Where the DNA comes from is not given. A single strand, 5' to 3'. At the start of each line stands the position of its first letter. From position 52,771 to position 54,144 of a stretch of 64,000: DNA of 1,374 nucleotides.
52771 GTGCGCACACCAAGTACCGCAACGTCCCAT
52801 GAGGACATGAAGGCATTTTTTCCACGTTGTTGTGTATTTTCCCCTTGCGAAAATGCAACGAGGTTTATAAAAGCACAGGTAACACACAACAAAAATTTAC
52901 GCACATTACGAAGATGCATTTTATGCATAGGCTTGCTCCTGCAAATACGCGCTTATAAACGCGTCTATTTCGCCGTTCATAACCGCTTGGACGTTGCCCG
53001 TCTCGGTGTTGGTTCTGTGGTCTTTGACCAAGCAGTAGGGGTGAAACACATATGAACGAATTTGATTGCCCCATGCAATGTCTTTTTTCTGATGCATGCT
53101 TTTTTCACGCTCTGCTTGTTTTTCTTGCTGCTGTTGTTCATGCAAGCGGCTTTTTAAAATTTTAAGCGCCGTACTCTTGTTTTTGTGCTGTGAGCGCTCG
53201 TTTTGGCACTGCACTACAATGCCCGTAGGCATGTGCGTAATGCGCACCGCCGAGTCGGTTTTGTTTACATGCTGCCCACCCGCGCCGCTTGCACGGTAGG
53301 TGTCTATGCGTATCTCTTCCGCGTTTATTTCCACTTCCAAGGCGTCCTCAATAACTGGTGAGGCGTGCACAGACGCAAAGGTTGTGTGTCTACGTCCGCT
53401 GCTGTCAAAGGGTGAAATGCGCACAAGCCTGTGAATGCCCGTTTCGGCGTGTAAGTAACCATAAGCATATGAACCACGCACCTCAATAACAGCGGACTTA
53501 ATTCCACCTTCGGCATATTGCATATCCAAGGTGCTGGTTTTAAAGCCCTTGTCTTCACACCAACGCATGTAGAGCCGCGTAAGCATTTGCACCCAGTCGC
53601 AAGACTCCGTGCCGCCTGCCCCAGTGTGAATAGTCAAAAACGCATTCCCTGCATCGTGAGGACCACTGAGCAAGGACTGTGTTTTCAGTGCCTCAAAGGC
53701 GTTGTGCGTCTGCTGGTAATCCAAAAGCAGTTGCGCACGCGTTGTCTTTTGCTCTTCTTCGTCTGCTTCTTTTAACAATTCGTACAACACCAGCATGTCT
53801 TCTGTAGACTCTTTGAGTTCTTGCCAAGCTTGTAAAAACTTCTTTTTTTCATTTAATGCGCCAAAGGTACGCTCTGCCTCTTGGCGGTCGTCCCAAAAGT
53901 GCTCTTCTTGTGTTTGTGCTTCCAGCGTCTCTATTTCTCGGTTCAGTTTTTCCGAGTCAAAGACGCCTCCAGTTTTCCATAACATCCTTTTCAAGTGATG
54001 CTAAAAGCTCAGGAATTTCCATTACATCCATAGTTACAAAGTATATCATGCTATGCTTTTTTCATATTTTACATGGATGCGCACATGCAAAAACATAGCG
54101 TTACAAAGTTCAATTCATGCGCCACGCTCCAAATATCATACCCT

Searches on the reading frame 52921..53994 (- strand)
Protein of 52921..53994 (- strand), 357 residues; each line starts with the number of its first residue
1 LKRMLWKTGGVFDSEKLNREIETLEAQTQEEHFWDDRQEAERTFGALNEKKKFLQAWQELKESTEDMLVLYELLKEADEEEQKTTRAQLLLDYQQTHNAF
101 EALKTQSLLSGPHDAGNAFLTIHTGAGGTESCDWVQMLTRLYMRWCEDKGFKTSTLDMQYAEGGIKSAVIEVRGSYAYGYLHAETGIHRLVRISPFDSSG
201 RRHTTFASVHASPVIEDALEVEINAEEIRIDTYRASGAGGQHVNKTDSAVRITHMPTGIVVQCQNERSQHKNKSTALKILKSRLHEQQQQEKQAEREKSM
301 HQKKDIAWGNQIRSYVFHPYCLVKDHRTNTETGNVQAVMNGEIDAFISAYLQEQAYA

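Call 56: search_protein_families(library=ncbifam, proteins=[window:52921-53994:-], max_evalue=0.001)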
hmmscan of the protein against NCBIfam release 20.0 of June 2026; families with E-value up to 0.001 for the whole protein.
window:52921-53994:- (357 aa): 5 families
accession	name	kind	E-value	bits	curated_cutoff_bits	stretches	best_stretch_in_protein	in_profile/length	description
TIGR00020.2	prfB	exception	7.2e-146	485.7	370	1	7-352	10-353/353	peptide chain release factor 2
NF001859.2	PRK00591.1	equivalog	4.1e-81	272.8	400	1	16-354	3-342/347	peptide chain release factor 1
TIGR00019.1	prfA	equivalog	8.7e-80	268.3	423.25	1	15-353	11-349/361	peptide chain release factor 1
TIGR03072.1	release_prfH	equivalog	1.9e-40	138.6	166.65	1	119-315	2-195/200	peptide chain release factor H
NF006718.0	PRK09256.1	equivalog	1.2e-12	47.7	100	1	220-253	9-42/140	alternative ribosome rescue aminoacyl-tRNA hydrolase ArfB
